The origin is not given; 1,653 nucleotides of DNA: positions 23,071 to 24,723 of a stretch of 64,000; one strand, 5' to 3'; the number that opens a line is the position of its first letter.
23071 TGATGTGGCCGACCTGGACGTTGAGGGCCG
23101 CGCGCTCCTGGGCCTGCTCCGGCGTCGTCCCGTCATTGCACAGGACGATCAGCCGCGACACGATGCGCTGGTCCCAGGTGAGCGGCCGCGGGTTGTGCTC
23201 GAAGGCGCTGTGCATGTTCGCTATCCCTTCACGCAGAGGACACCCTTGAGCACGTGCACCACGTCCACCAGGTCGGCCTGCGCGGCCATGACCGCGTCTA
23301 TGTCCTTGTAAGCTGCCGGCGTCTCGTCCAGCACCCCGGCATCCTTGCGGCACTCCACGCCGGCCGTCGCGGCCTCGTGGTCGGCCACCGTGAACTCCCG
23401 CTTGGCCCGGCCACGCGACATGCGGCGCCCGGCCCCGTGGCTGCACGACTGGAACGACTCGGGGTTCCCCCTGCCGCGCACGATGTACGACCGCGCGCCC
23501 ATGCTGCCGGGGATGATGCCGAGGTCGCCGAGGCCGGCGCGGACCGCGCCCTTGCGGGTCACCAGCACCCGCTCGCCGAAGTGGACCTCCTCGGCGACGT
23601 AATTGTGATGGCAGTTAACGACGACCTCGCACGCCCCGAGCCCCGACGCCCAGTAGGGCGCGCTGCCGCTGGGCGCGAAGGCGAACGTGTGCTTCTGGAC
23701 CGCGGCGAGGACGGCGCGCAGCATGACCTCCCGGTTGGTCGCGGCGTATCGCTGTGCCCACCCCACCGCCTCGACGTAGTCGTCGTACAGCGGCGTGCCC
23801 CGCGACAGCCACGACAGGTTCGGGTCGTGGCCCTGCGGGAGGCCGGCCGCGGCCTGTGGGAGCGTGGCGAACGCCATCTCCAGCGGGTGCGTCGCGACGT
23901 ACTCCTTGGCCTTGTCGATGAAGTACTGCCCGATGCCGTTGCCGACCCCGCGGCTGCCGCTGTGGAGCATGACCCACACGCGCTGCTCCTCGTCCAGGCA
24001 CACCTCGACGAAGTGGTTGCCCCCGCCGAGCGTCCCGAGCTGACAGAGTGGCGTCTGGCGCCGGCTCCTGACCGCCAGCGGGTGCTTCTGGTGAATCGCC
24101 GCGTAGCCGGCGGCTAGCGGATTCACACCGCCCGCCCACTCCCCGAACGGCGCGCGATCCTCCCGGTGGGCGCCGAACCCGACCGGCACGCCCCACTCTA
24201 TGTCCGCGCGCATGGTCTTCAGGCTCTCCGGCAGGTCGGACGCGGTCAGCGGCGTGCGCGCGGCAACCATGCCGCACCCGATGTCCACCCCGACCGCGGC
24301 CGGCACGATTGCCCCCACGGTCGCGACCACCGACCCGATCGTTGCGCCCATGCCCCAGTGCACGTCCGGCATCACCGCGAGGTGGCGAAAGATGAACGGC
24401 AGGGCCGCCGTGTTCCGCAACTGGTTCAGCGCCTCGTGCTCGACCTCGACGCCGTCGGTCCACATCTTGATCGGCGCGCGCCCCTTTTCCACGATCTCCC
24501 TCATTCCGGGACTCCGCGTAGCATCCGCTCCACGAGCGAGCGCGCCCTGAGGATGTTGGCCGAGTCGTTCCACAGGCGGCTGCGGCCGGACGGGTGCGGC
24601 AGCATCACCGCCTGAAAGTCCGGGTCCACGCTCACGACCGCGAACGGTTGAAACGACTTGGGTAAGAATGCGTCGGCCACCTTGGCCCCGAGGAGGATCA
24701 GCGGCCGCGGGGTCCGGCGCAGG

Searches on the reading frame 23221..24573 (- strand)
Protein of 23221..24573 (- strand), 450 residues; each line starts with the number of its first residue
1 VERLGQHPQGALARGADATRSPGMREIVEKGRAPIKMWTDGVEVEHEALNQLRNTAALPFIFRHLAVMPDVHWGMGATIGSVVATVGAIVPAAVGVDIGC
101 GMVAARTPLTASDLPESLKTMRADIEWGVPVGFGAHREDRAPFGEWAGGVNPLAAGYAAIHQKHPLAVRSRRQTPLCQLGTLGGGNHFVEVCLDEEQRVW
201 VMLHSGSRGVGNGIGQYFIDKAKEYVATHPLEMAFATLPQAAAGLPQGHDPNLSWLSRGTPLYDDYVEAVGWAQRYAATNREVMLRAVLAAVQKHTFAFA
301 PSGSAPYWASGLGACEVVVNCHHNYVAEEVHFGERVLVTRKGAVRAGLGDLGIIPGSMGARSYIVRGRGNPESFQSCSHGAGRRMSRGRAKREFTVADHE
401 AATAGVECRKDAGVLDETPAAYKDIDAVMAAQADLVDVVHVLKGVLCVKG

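Call 11: search_protein_families(library=pfam, proteins=[window:23221-24573:-], max_evalue=0.01)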
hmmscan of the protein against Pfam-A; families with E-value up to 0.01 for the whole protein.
window:23221-24573:- (450 aa): 1 family
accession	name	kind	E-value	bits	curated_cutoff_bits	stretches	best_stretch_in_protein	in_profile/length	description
PF01139.22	RtcB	-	2.4e-117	393.2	27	1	51-450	1-426/426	tRNA-splicing ligase RtcB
